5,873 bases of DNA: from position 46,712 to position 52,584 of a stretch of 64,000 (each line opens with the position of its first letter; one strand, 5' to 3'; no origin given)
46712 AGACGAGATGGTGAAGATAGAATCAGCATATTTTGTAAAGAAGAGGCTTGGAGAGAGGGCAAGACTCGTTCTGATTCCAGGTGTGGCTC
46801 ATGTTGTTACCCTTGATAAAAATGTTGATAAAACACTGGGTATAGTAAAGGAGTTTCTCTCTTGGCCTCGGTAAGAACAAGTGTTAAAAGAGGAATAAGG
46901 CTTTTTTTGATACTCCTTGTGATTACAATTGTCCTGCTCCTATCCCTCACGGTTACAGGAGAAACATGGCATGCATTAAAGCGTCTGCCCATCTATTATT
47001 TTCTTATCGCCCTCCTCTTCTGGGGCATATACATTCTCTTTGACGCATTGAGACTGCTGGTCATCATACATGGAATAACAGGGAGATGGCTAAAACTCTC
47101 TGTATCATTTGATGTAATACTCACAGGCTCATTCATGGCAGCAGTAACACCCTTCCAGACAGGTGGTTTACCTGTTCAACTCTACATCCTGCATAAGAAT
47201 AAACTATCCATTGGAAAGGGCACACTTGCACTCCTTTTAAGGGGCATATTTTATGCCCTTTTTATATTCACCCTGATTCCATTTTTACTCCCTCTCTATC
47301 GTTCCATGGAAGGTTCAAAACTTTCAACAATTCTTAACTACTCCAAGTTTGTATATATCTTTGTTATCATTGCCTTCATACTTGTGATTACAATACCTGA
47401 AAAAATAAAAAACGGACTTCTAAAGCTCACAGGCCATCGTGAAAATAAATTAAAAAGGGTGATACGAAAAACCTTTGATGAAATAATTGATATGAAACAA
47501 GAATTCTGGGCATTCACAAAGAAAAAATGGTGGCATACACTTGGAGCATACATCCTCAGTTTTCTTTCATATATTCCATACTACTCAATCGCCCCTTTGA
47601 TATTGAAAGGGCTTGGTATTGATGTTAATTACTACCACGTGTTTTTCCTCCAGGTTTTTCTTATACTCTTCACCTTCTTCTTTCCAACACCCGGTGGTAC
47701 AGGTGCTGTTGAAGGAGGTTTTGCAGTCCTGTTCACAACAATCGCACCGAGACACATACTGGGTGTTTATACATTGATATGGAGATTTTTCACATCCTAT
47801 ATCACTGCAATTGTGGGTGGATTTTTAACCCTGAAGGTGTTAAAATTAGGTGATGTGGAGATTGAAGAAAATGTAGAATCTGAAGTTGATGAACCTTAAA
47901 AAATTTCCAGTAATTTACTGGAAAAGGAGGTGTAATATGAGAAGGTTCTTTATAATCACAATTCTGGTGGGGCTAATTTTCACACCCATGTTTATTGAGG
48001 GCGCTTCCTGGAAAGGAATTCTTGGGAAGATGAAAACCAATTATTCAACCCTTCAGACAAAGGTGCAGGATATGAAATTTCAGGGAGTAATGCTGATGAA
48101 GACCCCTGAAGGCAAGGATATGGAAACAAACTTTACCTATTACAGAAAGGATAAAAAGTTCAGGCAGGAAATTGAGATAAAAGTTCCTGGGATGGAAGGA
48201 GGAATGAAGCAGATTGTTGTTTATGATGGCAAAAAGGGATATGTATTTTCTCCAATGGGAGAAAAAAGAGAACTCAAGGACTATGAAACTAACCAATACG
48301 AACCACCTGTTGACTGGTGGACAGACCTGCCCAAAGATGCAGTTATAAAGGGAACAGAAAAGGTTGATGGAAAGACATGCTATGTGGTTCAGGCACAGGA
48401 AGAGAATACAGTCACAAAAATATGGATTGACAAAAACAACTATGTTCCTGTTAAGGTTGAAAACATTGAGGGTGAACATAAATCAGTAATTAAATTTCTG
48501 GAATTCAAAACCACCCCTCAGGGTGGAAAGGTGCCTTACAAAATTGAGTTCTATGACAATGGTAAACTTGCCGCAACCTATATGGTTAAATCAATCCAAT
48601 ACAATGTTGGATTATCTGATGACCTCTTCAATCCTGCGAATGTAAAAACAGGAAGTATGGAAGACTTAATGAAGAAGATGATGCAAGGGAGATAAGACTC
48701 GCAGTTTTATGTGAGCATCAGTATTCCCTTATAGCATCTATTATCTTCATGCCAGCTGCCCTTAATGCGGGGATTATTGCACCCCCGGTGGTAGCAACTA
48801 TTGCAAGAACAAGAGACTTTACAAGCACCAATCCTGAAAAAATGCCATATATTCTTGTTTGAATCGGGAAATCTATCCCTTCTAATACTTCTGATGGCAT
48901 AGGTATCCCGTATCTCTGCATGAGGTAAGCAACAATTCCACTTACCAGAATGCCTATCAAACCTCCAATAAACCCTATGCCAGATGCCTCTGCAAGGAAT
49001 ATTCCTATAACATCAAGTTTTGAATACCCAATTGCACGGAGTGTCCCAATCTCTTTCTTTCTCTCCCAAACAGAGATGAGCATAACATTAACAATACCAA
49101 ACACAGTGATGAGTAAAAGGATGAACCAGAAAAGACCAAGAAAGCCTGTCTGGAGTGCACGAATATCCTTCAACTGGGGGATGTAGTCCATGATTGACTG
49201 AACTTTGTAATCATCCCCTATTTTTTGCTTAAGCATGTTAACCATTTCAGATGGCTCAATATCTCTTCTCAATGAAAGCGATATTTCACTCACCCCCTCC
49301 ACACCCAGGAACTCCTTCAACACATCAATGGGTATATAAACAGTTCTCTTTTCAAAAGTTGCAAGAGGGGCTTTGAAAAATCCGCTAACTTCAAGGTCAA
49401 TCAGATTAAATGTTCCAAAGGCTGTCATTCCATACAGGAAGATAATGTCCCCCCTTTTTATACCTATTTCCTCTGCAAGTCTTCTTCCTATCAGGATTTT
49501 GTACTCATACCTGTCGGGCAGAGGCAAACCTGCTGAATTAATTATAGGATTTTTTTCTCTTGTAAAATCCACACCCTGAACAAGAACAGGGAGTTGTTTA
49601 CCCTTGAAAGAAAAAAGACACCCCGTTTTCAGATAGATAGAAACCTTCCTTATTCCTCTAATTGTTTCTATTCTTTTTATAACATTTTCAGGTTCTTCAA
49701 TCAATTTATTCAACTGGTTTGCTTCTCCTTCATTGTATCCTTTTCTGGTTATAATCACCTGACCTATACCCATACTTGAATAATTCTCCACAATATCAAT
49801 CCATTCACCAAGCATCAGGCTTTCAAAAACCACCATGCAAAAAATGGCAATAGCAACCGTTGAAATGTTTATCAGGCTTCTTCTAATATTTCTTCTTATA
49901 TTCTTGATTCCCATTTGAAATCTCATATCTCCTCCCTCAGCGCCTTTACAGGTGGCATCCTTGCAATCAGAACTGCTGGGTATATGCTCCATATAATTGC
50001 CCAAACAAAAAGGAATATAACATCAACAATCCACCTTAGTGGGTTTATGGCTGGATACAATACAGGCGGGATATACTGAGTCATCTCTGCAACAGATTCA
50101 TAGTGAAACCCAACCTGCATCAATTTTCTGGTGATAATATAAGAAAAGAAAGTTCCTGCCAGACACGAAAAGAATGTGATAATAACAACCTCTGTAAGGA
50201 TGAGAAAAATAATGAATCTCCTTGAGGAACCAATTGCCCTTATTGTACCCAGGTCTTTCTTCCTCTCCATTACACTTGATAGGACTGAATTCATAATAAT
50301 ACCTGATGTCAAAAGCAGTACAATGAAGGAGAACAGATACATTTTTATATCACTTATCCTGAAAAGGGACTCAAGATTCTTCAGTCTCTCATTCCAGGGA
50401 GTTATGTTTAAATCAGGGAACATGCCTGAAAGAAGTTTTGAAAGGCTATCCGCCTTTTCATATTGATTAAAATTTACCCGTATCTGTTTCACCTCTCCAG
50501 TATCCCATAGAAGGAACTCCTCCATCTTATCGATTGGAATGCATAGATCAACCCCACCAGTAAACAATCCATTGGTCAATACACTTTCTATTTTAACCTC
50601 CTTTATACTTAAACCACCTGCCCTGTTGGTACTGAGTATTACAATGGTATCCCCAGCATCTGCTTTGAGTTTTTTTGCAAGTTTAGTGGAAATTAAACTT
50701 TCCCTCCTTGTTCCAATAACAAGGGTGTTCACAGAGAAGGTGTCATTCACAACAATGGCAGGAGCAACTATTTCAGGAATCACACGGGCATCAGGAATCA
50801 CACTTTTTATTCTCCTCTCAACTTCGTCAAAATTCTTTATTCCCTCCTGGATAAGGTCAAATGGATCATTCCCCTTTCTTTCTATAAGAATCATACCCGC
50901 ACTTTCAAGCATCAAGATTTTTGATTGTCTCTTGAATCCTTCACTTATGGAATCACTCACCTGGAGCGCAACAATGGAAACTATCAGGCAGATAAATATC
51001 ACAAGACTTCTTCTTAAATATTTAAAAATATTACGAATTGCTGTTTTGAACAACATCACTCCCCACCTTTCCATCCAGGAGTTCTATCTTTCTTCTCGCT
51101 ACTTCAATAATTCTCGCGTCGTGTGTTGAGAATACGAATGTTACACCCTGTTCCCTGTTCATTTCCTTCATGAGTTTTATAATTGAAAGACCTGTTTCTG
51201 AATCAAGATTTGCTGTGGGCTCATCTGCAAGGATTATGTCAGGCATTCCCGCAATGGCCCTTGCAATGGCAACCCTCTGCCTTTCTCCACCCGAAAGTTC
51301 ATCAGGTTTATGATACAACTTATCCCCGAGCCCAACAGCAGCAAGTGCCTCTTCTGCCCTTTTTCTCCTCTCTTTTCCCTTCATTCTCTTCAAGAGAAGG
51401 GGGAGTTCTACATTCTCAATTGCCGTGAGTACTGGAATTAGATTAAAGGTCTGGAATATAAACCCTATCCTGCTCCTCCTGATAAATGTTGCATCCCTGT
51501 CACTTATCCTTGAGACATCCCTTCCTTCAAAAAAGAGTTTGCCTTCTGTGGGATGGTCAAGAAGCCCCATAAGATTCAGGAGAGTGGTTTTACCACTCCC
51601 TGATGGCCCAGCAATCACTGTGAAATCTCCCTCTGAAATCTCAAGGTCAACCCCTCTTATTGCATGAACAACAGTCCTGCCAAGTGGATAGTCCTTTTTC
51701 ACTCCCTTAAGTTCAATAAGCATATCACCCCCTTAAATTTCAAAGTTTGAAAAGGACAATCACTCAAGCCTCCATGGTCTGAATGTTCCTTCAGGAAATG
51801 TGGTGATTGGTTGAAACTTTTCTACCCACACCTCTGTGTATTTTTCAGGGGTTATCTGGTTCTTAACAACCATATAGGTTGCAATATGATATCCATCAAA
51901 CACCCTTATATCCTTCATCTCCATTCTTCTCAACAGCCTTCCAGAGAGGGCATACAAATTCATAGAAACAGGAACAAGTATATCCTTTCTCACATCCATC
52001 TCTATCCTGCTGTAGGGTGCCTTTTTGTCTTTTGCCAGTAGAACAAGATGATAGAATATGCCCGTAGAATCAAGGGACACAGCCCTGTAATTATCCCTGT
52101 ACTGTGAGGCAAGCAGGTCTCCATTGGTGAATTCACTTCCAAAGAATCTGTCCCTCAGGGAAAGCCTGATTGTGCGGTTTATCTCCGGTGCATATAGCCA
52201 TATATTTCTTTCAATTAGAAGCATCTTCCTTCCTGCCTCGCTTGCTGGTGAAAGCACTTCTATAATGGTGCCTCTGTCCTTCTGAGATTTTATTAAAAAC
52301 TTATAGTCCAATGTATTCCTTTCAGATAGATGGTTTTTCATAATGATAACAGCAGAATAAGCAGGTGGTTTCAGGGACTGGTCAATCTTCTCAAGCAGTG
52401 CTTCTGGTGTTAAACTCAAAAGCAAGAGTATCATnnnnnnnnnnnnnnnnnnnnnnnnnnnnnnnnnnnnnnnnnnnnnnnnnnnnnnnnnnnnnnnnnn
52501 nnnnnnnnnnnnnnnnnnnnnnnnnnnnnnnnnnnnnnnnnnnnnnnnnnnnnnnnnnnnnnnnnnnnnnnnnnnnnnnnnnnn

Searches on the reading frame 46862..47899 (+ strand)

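Call 30: search_protein_families(library=pfam, proteins=[window:46862-47899:+], max_evalue=0.00001)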
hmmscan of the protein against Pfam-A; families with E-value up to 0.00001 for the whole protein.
window:46862-47899:+ (345 aa): 1 family
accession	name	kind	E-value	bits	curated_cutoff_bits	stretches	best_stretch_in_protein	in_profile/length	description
PF03706.18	LPG_synthase_TM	-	3.7e-35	122.3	33.4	1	19-319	5-302/302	Lysylphosphatidylglycerol synthase TM region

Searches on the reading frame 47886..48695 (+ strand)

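Call 30: search_protein_families(library=pfam, proteins=[window:47886-48695:+], max_evalue=0.00001)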
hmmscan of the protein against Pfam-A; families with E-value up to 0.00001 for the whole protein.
window:47886-48695:+ (269 aa): 2 families
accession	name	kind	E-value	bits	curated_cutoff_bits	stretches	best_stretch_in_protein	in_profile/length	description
PF17131.11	LolA_like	-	3.2e-12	46.9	30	1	151-254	72-183/184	Outer membrane lipoprotein-sorting protein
PF14371.13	DUF4412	-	5.7e-06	26.7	21.6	1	65-183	1-120/191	Domain of unknown function (DUF4412)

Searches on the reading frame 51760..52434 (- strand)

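Call 67: search_protein_families(library=pfam, proteins=[window:51760-52434:-], max_evalue=0.00001)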
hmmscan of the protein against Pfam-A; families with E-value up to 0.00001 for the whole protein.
window:51760-52434:- (224 aa): 1 family
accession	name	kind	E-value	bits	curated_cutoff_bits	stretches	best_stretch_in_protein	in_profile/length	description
PF17131.11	LolA_like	-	1.2e-37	129.8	30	1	53-223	2-182/184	Outer membrane lipoprotein-sorting protein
